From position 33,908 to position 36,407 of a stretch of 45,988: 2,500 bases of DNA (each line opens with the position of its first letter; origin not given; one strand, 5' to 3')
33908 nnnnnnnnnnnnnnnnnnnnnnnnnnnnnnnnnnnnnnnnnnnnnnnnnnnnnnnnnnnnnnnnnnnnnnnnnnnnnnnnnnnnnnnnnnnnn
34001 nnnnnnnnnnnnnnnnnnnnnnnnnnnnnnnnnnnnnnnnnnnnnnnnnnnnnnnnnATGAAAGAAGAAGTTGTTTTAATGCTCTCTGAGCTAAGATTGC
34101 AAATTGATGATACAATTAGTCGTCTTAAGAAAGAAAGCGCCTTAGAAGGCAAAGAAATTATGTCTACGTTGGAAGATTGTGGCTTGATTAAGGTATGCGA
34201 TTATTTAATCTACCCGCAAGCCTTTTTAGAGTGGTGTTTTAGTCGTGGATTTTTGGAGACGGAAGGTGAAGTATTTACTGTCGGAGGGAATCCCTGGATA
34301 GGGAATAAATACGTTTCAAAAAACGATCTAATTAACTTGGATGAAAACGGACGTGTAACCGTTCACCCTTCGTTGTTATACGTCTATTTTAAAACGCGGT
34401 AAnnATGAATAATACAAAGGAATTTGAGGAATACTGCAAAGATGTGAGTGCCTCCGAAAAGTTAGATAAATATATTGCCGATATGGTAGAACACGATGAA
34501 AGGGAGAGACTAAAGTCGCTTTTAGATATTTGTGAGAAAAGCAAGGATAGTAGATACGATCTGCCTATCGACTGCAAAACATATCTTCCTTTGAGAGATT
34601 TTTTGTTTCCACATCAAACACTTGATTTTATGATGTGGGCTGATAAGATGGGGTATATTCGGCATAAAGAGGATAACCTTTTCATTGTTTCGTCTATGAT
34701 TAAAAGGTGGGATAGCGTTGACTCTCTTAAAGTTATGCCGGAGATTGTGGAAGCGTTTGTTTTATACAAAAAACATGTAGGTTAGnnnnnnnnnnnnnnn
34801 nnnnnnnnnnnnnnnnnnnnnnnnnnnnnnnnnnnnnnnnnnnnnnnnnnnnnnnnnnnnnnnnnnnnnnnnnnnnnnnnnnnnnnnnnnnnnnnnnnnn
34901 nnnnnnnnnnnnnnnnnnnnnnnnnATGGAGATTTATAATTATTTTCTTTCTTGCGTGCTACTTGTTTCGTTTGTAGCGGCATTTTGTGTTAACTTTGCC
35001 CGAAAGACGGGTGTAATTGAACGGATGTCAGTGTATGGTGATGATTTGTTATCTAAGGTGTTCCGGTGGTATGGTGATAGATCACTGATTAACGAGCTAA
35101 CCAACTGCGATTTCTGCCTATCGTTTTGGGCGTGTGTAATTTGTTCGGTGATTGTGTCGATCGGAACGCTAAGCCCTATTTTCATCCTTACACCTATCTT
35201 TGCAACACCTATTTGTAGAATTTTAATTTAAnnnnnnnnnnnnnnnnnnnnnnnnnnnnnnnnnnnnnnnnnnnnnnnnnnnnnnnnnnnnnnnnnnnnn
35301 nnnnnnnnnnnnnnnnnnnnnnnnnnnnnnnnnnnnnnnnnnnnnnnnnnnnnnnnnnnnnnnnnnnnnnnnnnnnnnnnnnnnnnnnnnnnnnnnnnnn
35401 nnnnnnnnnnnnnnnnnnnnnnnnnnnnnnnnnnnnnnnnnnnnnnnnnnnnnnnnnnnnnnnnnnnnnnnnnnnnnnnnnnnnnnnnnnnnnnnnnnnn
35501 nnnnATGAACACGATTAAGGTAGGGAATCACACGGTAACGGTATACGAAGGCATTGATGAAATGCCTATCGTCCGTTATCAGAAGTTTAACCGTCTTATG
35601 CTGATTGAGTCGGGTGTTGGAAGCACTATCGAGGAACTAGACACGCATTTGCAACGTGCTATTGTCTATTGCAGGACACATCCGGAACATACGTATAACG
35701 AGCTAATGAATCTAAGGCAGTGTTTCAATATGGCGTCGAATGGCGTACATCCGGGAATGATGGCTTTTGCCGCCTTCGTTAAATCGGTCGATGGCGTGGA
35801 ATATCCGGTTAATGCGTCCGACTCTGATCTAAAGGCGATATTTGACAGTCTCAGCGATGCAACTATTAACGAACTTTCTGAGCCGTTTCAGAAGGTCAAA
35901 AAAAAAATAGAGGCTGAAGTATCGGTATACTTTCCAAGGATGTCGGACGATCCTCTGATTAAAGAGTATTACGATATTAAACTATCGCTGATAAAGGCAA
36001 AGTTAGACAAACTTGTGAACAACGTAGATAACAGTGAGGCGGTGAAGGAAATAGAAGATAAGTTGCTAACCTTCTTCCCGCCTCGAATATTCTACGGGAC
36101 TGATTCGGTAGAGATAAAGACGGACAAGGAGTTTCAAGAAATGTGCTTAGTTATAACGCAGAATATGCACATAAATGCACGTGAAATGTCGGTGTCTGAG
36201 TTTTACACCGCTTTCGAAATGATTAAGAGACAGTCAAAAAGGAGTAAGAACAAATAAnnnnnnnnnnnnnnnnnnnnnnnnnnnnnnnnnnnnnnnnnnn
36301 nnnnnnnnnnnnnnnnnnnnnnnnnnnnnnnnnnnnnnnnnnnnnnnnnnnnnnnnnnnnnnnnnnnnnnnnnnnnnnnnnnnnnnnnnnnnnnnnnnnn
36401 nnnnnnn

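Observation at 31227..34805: Terminator-bounded accessory island with an early-type promoter splits the late structural operon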

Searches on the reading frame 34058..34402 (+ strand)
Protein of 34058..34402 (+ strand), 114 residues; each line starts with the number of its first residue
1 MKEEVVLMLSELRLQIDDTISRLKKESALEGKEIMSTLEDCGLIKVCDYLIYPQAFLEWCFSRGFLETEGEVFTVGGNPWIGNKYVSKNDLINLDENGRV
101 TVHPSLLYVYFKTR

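Call 17: search_protein_families(library=phrogs, proteins=[window:34058-34402:+], max_evalue=0.01)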
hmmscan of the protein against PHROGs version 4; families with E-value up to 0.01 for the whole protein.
window:34058-34402:+ (114 aa): 1 family
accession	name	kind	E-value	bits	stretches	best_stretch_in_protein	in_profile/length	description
phrog_34779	-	unknown function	8.1e-48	162.2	1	1-112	1-113/118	-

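Call 18: search_protein_families(library=pfam, proteins=[window:34058-34402:+], max_evalue=0.1)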
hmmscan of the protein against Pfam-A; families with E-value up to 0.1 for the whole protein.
window:34058-34402:+ (114 aa): 0 families

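Call 77: search_protein_families(library=ncbifam, proteins=[window:34058-34402:+], max_evalue=0.05)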
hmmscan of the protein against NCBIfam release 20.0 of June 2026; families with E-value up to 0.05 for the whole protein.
window:34058-34402:+ (114 aa): 0 families

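Call 79: find_homologous_proteins(query=window:34058-34399:+, max_evalue=0.001)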
Query window:34058-34399:+ (114 aa): 71 proteins with E <= 0.001 among 74 candidates.
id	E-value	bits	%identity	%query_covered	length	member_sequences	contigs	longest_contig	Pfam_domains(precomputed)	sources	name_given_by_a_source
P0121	3.7e-68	244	97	100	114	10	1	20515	-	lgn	-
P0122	2.3e-60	219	86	99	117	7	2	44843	-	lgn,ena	-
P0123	2.3e-41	158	68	97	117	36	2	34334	-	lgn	-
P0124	2.9e-41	158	67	99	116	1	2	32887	-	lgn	-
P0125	3.5e-40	154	67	99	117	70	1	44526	-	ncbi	-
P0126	1.3e-39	152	65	99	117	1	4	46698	-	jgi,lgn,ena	jgi:hypothetical protein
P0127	1.3e-39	152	67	97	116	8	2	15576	-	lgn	-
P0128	1.8e-39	152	65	99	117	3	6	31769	-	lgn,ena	-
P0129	3.6e-39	151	68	97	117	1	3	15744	-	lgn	-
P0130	6.7e-39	150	64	99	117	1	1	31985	-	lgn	-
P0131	9.4e-39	150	65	99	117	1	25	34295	-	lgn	-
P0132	8.3e-38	147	66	97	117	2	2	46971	-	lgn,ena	-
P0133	8.6e-38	147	64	99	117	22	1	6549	-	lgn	-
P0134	1.0e-37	146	65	97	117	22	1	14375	-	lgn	-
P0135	1.2e-37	146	64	99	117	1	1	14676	-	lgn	-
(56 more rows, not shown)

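Call 86: predict_structure(alignment_id=A5)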
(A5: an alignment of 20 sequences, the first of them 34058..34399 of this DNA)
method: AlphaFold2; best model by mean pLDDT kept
length: 114 residues; sequences in the alignment: 20
mean_pLDDT: 81.0   pTM: 0.55
mean pLDDT of the five models: 81.0, 80.8, 80.5, 79.6, 74.4
residues with pLDDT >= 90: 21; 70-90: 73; 50-70: 20; < 50: 0
segments of 3 or more residues with pLDDT < 50: none
pLDDT, mean of each block of 10 residues (from residue 1): 82 90 74 60 72 85 91 84 87 80 87 78
secondary structure, 60 per line:
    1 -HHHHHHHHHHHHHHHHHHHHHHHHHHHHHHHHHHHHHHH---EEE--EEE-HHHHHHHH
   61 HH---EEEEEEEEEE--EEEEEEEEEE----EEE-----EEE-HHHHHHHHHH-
elements in order: H2-40 E44-46 E49-51 H53-62 E66-75 E78-87 E92-94 E100-102 H104-113

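Call 91: fold_search(model_id=the predicted structure, library=pdb)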
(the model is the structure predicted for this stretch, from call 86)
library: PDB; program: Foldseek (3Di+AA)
matches with E <= 10: 225; with E <= 0.001: 0
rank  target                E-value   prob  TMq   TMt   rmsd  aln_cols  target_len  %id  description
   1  9gsx_X                4.4e-01  0.25  0.20  0.05  11.9        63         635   14  Campylobacter hook-filament junction-cap complex (released 2025-04-09)
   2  9gsx_W                9.8e-01  0.11  0.18  0.05  13.2        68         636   13  Campylobacter hook-filament junction-cap complex (released 2025-04-09)
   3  7xi6_A                1.4e+00  0.33  0.22  0.37   7.5        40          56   25  Crystal structure of C56 from pSSVi (released 2023-04-19)
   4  9teh_A                1.4e+00  0.08  0.21  0.07  14.9       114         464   15  PhiC31 excisive synapse; attL x attL with an integraseS12A-RDF protein fusion (released 2026-02-11)
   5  8hyn_A                1.6e+00  0.28  0.20  0.15   8.2        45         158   18  Bacterial STING from Riemerella anatipestifer (released 2024-01-10)
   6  9b8p_H                1.7e+00  0.15  0.19  0.11  12.3        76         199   10  Synaptic Vesicle V-ATPase with synaptophysin and SidK, State 3, V1 (released 2024-07-03)
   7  8hyn_B                1.8e+00  0.21  0.21  0.16   8.7        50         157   16  Bacterial STING from Riemerella anatipestifer (released 2024-01-10)
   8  6wt5_B                1.9e+00  0.06  0.17  0.15  13.5        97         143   12  Structure of a bacterial STING receptor from Capnocytophaga granulosa (released 2020-09-09)
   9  9loa_A                2.2e+00  0.30  0.25  0.31   5.8        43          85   19  Structural insights into the tumor suppressor ZMYND11 reveal diverse recognition mechanisms (released 2026-01-21)
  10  4wia_A                2.2e+00  0.28  0.19  0.11   5.5        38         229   24  Crystal structure of flagellar accessory protein FlaH from Methanocaldococcus jannaschii (released 2015-10-07)
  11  6xby_H                2.4e+00  0.08  0.23  0.14  13.9       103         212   12  Cryo-EM structure of V-ATPase from bovine brain, state 2 (released 2020-08-19)
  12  8a22_Xc               2.6e+00  0.15  0.19  0.33   6.3        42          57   14  Structure of the mitochondrial ribosome from Polytomella magna (released 2022-11-16)
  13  4gej_J                2.8e+00  0.10  0.14  0.13  13.0        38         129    8  N-terminal domain of VDUP-1 (released 2013-02-27)
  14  3l7w                  2.8e+00  0.08  0.22  0.23   8.6        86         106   16  The Crystal Structure of smu.1704 from Streptococcus mutans UA159 (released 2010-12-08)
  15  4wia_C                2.9e+00  0.21  0.19  0.11   5.3        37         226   24  Crystal structure of flagellar accessory protein FlaH from Methanocaldococcus jannaschii (released 2015-10-07)
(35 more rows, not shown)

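Call 114: search_solved_structures(query=A5, max_evalue=1)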
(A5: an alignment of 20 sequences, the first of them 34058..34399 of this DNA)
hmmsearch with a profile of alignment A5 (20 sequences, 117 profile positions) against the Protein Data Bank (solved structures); distinct sequences matched with E-value up to 1: 0.

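Call 118: fold_search(model_id=the predicted structure, library=viral)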
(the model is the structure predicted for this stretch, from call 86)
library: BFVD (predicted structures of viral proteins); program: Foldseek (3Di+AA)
matches with E <= 10: 812; with E <= 0.001: 2
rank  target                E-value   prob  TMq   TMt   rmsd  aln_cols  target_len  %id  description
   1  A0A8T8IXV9            8.5e-08  1.00  0.55  0.54  10.6       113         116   42  (no name in the UniProt tables at hand)
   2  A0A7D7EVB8            4.4e-07  1.00  0.55  0.72   9.0        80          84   59  (no name in the UniProt tables at hand)
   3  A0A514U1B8            7.5e-02  0.63  0.24  0.15  13.7       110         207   14  Uncharacterized protein [Gordonia phage Phendrix]
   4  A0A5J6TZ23            1.3e-01  0.51  0.23  0.11   7.0        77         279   14  (no name in the UniProt tables at hand)
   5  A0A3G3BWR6            2.3e-01  0.60  0.30  0.31  19.7        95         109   16  Uncharacterized protein [Bacillus phage vB_BpsS-36]
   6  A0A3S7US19            2.7e-01  0.23  0.17  0.13  15.8        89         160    7  (no name in the UniProt tables at hand)
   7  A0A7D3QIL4            3.4e-01  0.38  0.25  0.21   6.3        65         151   15  (no name in the UniProt tables at hand)
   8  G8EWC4                3.7e-01  0.25  0.20  0.08  11.7        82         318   17  (no name in the UniProt tables at hand)
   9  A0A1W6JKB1            3.9e-01  0.54  0.18  0.17  10.3        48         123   14  YgiT family zinc finger/helix-turn-helix protein [Lactococcus phage AM4]
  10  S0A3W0                3.9e-01  0.33  0.24  0.11  12.0        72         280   17  Uncharacterized protein [Cellulophaga phage phi14:2]
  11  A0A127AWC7            4.7e-01  0.60  0.24  0.06   6.6        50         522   16  ATP-dependent helicase [Bacillus phage SP-15]
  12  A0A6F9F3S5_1          5.6e-01  0.10  0.19  0.04  17.1       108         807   14  (no name in the UniProt tables at hand)
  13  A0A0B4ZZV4            6.3e-01  0.47  0.21  0.28   5.7        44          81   11  Uncharacterized protein [Mycobacterium phage Cosmo]
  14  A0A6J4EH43            6.7e-01  0.33  0.24  0.28   9.4        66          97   11  (no name in the UniProt tables at hand)
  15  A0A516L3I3            6.7e-01  0.14  0.18  0.20  11.0        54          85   15  (no name in the UniProt tables at hand)
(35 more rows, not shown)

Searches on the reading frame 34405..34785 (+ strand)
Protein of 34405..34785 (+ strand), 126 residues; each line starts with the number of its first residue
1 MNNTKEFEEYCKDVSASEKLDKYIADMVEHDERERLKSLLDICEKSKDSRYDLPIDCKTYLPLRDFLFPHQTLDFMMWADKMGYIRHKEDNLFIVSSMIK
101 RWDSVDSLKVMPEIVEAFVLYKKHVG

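Call 17: search_protein_families(library=phrogs, proteins=[window:34405-34785:+], max_evalue=0.01)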
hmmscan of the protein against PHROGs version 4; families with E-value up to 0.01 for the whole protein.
window:34405-34785:+ (126 aa): 1 family
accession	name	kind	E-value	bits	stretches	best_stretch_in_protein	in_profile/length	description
phrog_26639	-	unknown function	0.0094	17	0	18-105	53-140/180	-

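Call 18: search_protein_families(library=pfam, proteins=[window:34405-34785:+], max_evalue=0.1)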
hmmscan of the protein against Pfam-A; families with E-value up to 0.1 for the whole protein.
window:34405-34785:+ (126 aa): 0 families

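Call 77: search_protein_families(library=ncbifam, proteins=[window:34405-34785:+], max_evalue=0.05)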
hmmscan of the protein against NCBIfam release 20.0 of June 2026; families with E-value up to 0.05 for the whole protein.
window:34405-34785:+ (126 aa): 0 families

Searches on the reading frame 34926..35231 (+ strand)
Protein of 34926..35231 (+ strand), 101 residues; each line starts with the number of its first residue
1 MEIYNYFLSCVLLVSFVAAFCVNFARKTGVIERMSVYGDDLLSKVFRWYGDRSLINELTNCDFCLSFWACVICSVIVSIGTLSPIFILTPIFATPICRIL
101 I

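Call 17: search_protein_families(library=phrogs, proteins=[window:34926-35231:+], max_evalue=0.01)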
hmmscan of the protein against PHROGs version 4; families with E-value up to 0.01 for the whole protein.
window:34926-35231:+ (101 aa): 1 family
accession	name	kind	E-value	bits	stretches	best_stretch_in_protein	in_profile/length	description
phrog_781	-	unknown function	0.0036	17.6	1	47-89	76-118/152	-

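Call 18: search_protein_families(library=pfam, proteins=[window:34926-35231:+], max_evalue=0.1)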
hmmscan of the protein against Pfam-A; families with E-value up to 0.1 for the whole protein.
window:34926-35231:+ (101 aa): 1 family
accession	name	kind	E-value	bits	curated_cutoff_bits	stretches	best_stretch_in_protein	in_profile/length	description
PF07098.16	DUF1360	-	0.014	15.8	21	1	50-78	48-76/102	Protein of unknown function (DUF1360)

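Call 77: search_protein_families(library=ncbifam, proteins=[window:34926-35231:+], max_evalue=0.05)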
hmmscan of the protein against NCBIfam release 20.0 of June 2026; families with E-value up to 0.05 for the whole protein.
window:34926-35231:+ (101 aa): 0 families

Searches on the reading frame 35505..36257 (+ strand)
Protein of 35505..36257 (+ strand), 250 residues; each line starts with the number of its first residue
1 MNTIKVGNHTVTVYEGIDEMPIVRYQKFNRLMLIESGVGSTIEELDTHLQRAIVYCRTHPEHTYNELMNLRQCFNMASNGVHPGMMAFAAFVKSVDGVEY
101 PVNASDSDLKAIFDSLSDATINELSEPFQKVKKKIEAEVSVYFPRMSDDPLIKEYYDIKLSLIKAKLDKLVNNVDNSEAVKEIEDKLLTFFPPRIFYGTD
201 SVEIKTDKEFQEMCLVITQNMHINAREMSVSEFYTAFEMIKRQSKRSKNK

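Call 19: search_protein_families(library=phrogs, proteins=[window:35505-36257:+], max_evalue=0.01)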
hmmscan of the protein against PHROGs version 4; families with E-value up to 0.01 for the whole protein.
window:35505-36257:+ (250 aa): 1 family
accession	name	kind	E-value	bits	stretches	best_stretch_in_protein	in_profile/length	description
phrog_8914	-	head and packaging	4.5e-105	351.6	1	1-247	1-249/250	virion structural protein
